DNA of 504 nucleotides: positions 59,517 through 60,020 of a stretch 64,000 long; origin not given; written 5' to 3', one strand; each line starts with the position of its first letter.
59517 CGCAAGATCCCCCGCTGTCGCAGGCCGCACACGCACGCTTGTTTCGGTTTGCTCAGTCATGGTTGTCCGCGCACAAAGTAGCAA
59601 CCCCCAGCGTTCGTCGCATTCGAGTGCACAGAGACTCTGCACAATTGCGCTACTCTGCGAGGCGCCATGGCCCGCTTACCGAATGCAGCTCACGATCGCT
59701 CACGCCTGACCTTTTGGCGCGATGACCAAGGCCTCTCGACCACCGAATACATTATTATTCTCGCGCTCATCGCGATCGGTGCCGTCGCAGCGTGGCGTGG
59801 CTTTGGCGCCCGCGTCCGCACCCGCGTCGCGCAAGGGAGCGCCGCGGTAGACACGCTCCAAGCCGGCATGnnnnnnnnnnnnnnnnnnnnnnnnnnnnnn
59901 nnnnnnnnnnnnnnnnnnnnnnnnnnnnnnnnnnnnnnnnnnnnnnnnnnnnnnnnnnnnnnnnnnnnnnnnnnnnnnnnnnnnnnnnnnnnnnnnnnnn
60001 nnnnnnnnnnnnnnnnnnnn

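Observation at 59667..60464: Orphan giant Flp-type pilin-like gene with in-frame 9-bp tandem repeat occupying the expected boxA position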

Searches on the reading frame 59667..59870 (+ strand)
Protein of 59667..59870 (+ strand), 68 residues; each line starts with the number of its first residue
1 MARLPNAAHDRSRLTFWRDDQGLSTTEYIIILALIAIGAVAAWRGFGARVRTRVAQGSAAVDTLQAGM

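Call 15: search_protein_families(library=ncbifam, proteins=[window:59667-59870:+], max_evalue=1)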
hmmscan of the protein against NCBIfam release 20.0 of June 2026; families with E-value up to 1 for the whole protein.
window:59667-59870:+ (68 aa): 1 family
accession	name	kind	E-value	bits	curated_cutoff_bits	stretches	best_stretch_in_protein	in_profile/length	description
NF053581.1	ANT_3pp_Ic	exception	0.074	12.6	545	1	11-50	167-206/265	aminoglycoside nucleotidyltransferase ANT(3'')-Ic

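Call 20: find_homologous_proteins(query=A2, max_evalue=0.01)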
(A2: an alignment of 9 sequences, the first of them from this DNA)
Query A2 (9 sequences) (67 aa, profile of the alignment): 307 proteins with E <= 0.01 among 8000 candidates; the best 120 are listed.
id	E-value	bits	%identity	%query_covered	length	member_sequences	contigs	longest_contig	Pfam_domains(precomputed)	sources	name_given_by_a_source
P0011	2.4e-16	77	42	96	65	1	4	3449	-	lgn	-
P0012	8.0e-16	75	42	96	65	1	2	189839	-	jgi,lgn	jgi:Flp pilus assembly pilin Flp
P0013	8.8e-16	75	43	96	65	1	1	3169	-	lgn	-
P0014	1.1e-15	75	49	70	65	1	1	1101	-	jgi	jgi:Flp pilus assembly pilin Flp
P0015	1.3e-15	74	44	82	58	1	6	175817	-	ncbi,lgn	ncbi:MAG: hypothetical protein R3A52_09760 [Polyangiales bacterium]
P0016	2.0e-15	74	44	82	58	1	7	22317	-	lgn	-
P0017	5.2e-15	72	42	100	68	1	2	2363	PF04964.20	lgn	-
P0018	1.2e-14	71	45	90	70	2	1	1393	-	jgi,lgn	-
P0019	1.6e-14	71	57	69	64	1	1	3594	-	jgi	jgi:Flp pilus assembly pilin Flp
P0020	2.2e-14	70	49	70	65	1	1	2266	PF04964.20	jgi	jgi:Flp pilus assembly pilin Flp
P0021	2.3e-14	70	42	88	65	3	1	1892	PF04964.20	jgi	jgi:Flp pilus assembly pilin Flp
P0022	2.4e-14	70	45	79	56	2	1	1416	PF04964.20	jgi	jgi:Flp pilus assembly pilin Flp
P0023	4.0e-14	70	47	73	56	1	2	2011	-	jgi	jgi:Flp pilus assembly pilin Flp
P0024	4.5e-14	69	48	75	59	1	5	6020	-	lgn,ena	-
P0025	4.6e-14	69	44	85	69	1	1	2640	-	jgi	jgi:Flp pilus assembly pilin Flp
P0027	9.6e-14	68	42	72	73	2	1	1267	PF04964.20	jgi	jgi:Flp pilus assembly pilin Flp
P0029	1.7e-13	68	48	75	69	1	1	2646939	PF04964.20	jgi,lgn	jgi:Flp pilus assembly pilin Flp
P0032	2.2e-13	67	44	75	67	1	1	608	PF04964.20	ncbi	-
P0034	2.8e-13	67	41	85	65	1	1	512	PF04964.20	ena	-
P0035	3.8e-13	66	40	75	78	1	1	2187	PF04964.20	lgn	-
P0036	5.6e-13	66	39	94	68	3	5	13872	PF04964.20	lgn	-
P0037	7.3e-13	66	64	63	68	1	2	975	PF04964.20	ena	-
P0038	9.5e-13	65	38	79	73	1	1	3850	PF04964.20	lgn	-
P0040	1.2e-12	65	48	75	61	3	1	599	PF04964.20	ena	-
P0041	1.2e-12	65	40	75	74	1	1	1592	PF16982.11,PF04964.20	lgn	-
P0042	1.3e-12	65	44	75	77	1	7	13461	PF04964.20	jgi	jgi:Flp pilus assembly pilin Flp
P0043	1.9e-12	64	54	61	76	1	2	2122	PF04964.20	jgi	jgi:Flp pilus assembly pilin Flp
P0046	2.6e-12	64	64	66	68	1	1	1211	PF04964.20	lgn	-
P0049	2.9e-12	64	47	67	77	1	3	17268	PF04964.20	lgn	-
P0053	1.1e-11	62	52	75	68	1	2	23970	PF04964.20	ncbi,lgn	ncbi:MAG: Flp family type IVb pilin [Myxococcota bacterium]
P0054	1.3e-11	62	39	76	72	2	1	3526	PF04964.20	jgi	jgi:Flp pilus assembly pilin Flp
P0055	1.6e-11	61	40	70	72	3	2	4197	PF04964.20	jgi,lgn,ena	-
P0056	1.7e-11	61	45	70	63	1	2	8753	PF04964.20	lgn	-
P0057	1.9e-11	61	41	73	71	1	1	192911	PF04964.20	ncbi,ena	-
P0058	1.9e-11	61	38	70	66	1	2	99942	PF04964.20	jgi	jgi:Flp pilus assembly pilin Flp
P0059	2.1e-11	61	47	70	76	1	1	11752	PF04964.20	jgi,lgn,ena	-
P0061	2.2e-11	61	43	66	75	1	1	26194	PF04964.20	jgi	jgi:Flp pilus assembly pilin Flp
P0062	2.6e-11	61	50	75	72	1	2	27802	PF04964.20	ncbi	-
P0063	2.6e-11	61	37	82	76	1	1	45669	PF04964.20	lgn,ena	-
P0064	3.1e-11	60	39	96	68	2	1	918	PF04964.20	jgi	-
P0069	5.8e-11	60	44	94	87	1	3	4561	PF04964.20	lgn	-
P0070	5.9e-11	59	46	69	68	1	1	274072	-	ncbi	ncbi:MAG: hypothetical protein R3A47_00035 [Polyangiales bacterium]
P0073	6.7e-11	59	51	85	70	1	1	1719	PF04964.20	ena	-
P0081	1.6e-10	58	52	75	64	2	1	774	PF04964.20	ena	-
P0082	1.6e-10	58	45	73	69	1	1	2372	PF04964.20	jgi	jgi:Flp pilus assembly pilin Flp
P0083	1.7e-10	58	42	72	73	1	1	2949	PF04964.20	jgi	jgi:Flp pilus assembly pilin Flp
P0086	2.4e-10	58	46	75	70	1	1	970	PF04964.20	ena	-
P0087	2.5e-10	57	49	61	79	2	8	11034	PF04964.20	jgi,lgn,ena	-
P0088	2.7e-10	57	37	78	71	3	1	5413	PF04964.20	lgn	-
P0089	2.9e-10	57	40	72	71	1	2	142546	PF04964.20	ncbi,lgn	-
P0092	4.0e-10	57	50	63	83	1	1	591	PF04964.20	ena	-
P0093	4.4e-10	57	41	76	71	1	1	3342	PF04964.20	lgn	-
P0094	4.6e-10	57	40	72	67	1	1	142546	PF04964.20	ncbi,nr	ncbi:MAG TPA: Flp family type IVb pilin [Polyangiaceae bacterium]|nr:Flp family type IVb pilin [Poly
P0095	5.4e-10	56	40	82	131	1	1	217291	-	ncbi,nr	ncbi:MAG: hypothetical protein IPF99_02765 [Deltaproteobacteria bacterium]|nr:hypothetical protein [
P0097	1.2e-9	55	43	66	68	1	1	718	-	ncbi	-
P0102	2.7e-9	54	40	72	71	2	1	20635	PF04964.20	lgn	-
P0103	3.5e-9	54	48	66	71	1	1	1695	PF04964.20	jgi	-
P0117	8.6e-8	49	44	58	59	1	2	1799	PF04964.20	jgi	jgi:Flp pilus assembly pilin Flp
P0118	8.8e-8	49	50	72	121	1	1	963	PF04964.20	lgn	-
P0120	1.0e-7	49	38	70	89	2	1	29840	-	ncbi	-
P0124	3.8e-7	47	50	63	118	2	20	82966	-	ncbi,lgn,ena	-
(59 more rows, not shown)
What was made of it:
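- The N-terminal profile finds 307 proteins, mostly 56-90 aa. Many carry PF04964 or the name 'Flp family type IVb pilin' (call 20). E-values reach 2.4e-16 against 5.8 billion proteins for the N-terminal profile (call 20).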

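Call 21: search_solved_structures(query=A2, max_evalue=10, show_alignments=3)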
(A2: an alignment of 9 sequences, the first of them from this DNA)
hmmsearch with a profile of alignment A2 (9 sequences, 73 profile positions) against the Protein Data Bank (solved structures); distinct sequences matched with E-value up to 10: 6.
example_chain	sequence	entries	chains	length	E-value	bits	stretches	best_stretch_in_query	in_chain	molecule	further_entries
6zzx_H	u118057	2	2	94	0.0044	19.7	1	19-55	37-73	Photosystem I reaction center subunit VI-chloroplastic-like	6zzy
7tgg_A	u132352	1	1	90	0.025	17.3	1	2-63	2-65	Geopilin domain 1 protein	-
8u1k_A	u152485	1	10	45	0.1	15.4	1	31-72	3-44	PilA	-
9egp_A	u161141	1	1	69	0.66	12.8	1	22-53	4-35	Geopilin domain 1 protein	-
5cu1_A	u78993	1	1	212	0.69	12.7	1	20-50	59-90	DMSP lyase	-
8u2b_A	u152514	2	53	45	2.6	10.9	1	31-60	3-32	Flp family type IVb pilin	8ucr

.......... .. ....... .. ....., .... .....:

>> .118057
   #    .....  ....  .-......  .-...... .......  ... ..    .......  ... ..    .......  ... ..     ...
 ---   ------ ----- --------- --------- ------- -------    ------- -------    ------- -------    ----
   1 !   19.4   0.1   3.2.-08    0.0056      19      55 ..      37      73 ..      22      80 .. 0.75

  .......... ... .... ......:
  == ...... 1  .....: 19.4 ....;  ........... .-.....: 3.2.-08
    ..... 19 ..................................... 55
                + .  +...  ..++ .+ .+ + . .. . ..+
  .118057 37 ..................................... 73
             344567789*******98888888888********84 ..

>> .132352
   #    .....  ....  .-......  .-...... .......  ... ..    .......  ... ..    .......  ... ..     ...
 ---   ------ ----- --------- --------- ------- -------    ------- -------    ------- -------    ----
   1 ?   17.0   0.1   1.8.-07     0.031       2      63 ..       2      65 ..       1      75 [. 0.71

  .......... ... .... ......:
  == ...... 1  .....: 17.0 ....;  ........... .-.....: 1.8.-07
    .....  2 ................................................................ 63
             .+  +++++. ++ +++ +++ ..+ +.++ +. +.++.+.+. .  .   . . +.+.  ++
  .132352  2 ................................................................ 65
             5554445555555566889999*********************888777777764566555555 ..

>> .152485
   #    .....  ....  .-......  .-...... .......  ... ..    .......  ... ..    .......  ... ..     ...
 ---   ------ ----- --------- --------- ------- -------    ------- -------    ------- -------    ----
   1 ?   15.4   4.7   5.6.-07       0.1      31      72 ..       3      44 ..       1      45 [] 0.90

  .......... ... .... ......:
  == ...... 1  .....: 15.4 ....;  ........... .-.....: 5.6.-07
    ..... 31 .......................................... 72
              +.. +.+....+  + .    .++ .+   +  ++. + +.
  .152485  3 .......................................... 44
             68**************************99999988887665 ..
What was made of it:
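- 59733..59870 (+): Residues 23-68: mature Flp-like pilin helix (LSTTEY + hydrophobic TM1 + amphipathic C-half). Aligns in register with Caulobacter PilA 8u1k residues 3-44 of 45, E 0.1 (call 21).
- The match to PDB PilA 8u1k is in register (call 21).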

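Call 29: find_encoding_contigs(protein=P0095, flank=10000, max_places=2)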
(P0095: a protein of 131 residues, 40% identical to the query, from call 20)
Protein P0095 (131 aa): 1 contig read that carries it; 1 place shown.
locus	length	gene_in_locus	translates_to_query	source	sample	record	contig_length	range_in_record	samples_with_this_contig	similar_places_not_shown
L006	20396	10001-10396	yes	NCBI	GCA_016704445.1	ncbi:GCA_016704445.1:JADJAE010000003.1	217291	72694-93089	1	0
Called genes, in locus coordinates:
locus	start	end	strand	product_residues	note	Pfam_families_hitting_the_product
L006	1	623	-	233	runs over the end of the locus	PF03942:DTW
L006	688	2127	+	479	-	PF02421:FeoB_N (faint), PF13167:GTP-bdg_N, PF16360:GTP-bdg_M, PF01926:MMR_HSR1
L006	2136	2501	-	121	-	-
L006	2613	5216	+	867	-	PF00270:DEAD, PF00271:Helicase_C, PF04408:WHD_HA2 (weak), PF08482:HrpB_C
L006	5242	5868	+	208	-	PF00300:His_Phos_1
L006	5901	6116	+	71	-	-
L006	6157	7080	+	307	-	PF03403:PAF-AH_p_II (faint), PF12740:PETase, PF07224:Chlorophyllase, PF12146:Hydrolase_4 (weak), PF12697:Abhydrolase_6 (weak)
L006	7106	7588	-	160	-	PF00355:Rieske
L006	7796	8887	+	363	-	-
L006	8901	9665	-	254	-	-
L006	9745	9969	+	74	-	-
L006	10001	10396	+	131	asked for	-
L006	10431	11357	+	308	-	PF13519:VWA_2 (weak)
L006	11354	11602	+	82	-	-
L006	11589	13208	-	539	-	-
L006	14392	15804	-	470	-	PF00884:Sulfatase, PF16347:SGSH_C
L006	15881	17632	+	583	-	PF05947:T6SS_TssF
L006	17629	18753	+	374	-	PF06996:T6SS_TssG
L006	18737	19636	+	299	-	PF02861:Clp_N, PF13191:AAA_16 (weak), PF23569:NBD_SMAX1 (faint)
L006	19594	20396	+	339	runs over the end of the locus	PF17871:AAA_lid_9, PF00004:AAA (weak), PF07724:AAA_2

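Call 30: find_encoding_contigs(protein=P0124, flank=10000, max_places=2)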
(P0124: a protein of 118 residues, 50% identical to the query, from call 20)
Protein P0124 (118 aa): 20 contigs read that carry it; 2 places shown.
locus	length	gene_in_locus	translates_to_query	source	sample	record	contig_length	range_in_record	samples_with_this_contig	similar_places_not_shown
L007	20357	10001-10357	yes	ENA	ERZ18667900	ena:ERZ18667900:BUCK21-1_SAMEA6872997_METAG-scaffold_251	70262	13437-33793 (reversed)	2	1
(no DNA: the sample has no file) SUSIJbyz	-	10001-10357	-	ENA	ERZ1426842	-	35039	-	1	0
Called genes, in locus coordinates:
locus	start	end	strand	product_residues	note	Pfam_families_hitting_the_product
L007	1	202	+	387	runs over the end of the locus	-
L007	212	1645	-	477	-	PF13432:TPR_16 (weak), PF14559:TPR_19 (faint), PF00691:OmpA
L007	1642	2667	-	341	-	PF07719:TPR_2 (faint)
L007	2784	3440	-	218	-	PF03942:DTW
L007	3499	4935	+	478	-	PF02421:FeoB_N (faint), PF13167:GTP-bdg_N, PF16360:GTP-bdg_M, PF01926:MMR_HSR1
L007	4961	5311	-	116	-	-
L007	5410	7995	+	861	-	PF00270:DEAD, PF00271:Helicase_C, PF08482:HrpB_C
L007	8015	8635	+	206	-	PF00300:His_Phos_1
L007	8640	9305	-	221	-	-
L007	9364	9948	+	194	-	-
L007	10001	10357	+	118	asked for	-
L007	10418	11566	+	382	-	PF13519:VWA_2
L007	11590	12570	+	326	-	PF01073:3Beta_HSD, PF01370:Epimerase, PF02719:Polysacc_synt_2, PF04321:RmlD_sub_bind, PF05368:NmrA, PF07993:NAD_binding_4, PF13460:NAD_binding_10, PF16363:GDP_Man_Dehyd, +1 more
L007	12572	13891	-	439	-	PF00884:Sulfatase, PF16347:SGSH_C (weak)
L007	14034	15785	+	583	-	PF05947:T6SS_TssF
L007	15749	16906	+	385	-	PF06996:T6SS_TssG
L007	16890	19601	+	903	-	PF02861:Clp_N, PF13191:AAA_16 (weak), PF23569:NBD_SMAX1, PF00004:AAA, PF17871:AAA_lid_9, PF00004:AAA (weak), PF07724:AAA_2, PF10431:ClpB_D2-small, +7 more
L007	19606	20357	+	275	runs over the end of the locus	PF08543:Phos_pyr_kin, PF00294:PfkB (faint)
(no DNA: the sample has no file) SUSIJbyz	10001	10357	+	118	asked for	-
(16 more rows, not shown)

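Call 50: find_encoding_contigs(protein=P0015, flank=10000, max_places=2)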
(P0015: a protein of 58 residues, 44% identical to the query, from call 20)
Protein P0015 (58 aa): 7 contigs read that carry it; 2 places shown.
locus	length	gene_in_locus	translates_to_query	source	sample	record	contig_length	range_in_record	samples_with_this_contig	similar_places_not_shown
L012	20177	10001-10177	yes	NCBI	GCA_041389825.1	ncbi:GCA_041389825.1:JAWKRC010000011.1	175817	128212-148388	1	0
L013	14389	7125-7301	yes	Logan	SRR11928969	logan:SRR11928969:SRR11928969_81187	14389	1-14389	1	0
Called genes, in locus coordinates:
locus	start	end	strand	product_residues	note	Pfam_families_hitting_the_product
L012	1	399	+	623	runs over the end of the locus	PF00654:Voltage_CLC, PF00571:CBS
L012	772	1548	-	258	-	-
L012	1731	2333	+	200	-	PF05685:Uma2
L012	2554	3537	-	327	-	PF01370:Epimerase, PF16363:GDP_Man_Dehyd (weak)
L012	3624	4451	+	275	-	PF02673:BacA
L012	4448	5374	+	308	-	-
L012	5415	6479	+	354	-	-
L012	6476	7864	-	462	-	PF01555:N6_N4_Mtase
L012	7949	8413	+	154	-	-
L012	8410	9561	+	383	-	PF05090:HTTM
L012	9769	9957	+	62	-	-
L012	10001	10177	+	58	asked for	-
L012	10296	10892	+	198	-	PF01478:Peptidase_A24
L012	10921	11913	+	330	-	PF07811:TadE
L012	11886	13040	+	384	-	-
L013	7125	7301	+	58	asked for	-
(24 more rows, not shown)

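Call 51: find_encoding_contigs(protein=P0012, flank=10000, max_places=1)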
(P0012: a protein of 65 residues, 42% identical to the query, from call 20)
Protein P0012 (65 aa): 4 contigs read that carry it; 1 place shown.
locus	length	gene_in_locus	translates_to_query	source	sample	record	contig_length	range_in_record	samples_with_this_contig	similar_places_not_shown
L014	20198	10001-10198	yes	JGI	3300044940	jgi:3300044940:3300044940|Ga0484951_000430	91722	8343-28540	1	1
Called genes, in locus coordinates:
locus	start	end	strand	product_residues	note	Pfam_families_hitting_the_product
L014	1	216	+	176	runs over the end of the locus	-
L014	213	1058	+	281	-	-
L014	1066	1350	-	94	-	-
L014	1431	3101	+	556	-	PF01268:FTHFS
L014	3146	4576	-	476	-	PF01546:Peptidase_M20, PF07687:M20_dimer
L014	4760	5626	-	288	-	PF02569:Pantoate_ligase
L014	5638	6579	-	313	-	PF02548:Pantoate_transf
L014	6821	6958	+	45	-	-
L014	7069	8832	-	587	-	PF02878:PGM_PMM_I, PF02879:PGM_PMM_II, PF02880:PGM_PMM_III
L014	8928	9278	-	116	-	PF07681:DoxX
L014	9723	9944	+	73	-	-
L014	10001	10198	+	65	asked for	-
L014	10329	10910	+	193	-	PF01478:Peptidase_A24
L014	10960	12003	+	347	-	-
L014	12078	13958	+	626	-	-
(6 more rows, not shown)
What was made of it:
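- Further downstream are RcpC, a secretin, an FHA domain and a T2SSE ATPase, plus TadE and T2SSF genes at the P0015 locus (calls 50, 51).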

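Call 58: search_protein_families(library=pfam, proteins=[L006:10431-11357:+, L007:10418-11566:+, L006:9745-9969:+, L007:9364-9948:+, L006:11354-11602:+, L006:8901-9665:-, P0095, P0118, P0015], max_evalue=0.1)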
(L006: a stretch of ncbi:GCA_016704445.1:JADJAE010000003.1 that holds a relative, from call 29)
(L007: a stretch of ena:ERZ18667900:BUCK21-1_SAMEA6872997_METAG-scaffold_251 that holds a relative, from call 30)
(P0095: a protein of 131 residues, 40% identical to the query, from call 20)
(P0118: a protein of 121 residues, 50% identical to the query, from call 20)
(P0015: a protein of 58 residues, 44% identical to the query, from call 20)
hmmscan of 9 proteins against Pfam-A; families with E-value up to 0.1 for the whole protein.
L006:10431-11357:+ (308 aa): 2 families
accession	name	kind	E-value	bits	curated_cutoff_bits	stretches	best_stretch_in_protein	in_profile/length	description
PF13519.12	VWA_2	-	3.6e-07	31.2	27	1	85-201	1-106/107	von Willebrand factor type A domain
PF00092.34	VWA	-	0.00015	22.5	23.8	1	84-205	1-117/174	von Willebrand factor type A domain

L007:10418-11566:+ (382 aa): 2 families
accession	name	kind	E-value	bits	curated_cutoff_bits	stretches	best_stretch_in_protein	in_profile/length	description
PF13519.12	VWA_2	-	2.5e-08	34.9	27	1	75-193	1-107/107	von Willebrand factor type A domain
PF00092.34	VWA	-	0.00018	22.2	23.8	1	74-196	1-117/174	von Willebrand factor type A domain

L006:9745-9969:+ (74 aa): 0 families

L007:9364-9948:+ (194 aa): 0 families

L006:11354-11602:+ (82 aa): 0 families

L006:8901-9665:- (254 aa): 0 families

P0095 (131 aa): 4 families
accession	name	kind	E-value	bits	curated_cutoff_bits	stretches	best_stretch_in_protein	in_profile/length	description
PF14029.11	DUF4244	-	0.001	18.9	27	1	2-24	2-24/54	Protein of unknown function (DUF4244)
PF09976.15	TPR_21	-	0.014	15.6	25.5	1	18-62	10-54/193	Tetratricopeptide repeat-like domain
PF16982.10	Flp1_like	-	0.014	15.3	33.5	1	8-28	4-25/49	Putative Flagellin, Flp1-like, domain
PF12669.12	FeoB_associated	-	0.064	14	27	0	19-36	3-20/44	FeoB-associated Cys-rich membrane protein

P0118 (121 aa): 6 families
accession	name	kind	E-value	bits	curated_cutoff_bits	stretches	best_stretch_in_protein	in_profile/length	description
PF04964.19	Flp_Fap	-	3.7e-05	23.9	32.2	1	2-31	2-31/46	Flp/Fap pilin component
PF25184.1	YxzE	-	0.00063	21.2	40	1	15-80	4-64/65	YxzE-like putative bacteriocin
PF16982.10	Flp1_like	-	0.0066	16.3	33.5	1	2-23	3-25/49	Putative Flagellin, Flp1-like, domain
PF24838.2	8xMP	-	0.0074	16.6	30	1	12-52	50-90/136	Octameric membrane protein family (8xMP)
PF14029.11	DUF4244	-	0.014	15.2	27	1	2-25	7-28/54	Protein of unknown function (DUF4244)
PF14316.11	DUF4381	-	0.053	14.3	27.2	0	14-50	23-59/145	Domain of unknown function (DUF4381)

P0015 (58 aa): 3 families
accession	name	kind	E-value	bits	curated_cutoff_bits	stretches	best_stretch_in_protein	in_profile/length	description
PF14029.11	DUF4244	-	4.6e-05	23.2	27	1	5-34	3-30/54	Protein of unknown function (DUF4244)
PF04964.19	Flp_Fap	-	0.00059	20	32.2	1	9-46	2-39/46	Flp/Fap pilin component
PF16982.10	Flp1_like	-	0.0094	15.8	33.5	1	8-33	2-25/49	Putative Flagellin, Flp1-like, domain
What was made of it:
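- On Flp/Fap type IVc pilin family (Pfam PF04964): Caveat: the genuine tad-locus pilin P0015 also fails, at 20.0 bits (call 58).
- Closest known: Short. Different: The two inspected are followed by a VWA_2 gene (calls 29, 30, 58).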

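Call 59: search_protein_families(library=ncbifam, proteins=[L006:10431-11357:+, P0095, P0015, P0012], max_evalue=0.1)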
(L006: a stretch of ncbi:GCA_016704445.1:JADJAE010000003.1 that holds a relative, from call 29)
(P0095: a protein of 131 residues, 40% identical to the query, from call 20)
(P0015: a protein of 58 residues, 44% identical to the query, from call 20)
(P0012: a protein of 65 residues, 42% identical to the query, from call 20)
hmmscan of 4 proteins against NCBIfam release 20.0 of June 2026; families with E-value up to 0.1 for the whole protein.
L006:10431-11357:+ (308 aa): 1 family
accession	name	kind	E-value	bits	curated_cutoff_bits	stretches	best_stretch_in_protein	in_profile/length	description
NF033757.1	gliding_CglB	equivalog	0.00054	19.1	200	1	100-209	84-206/402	adventurous gliding motility lipoprotein CglB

P0095 (131 aa): 2 families
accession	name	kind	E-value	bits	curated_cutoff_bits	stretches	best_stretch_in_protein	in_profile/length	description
TIGR01710.1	typeII_sec_gspG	equivalog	0.057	13.5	88.85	1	11-59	1-50/134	type II secretion system major pseudopilin GspG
NF042931.1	SAG1386_EF1546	equivalog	0.065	13.3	80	1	10-56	28-74/158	SAG1386/EF1546 family surface-associated protein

P0015 (58 aa): 0 families

P0012 (65 aa): 1 family
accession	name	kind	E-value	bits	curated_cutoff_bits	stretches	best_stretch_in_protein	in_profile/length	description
TIGR01592.1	holin_SPP1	equivalog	0.048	13.9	47.3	1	2-46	15-59/78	phage holin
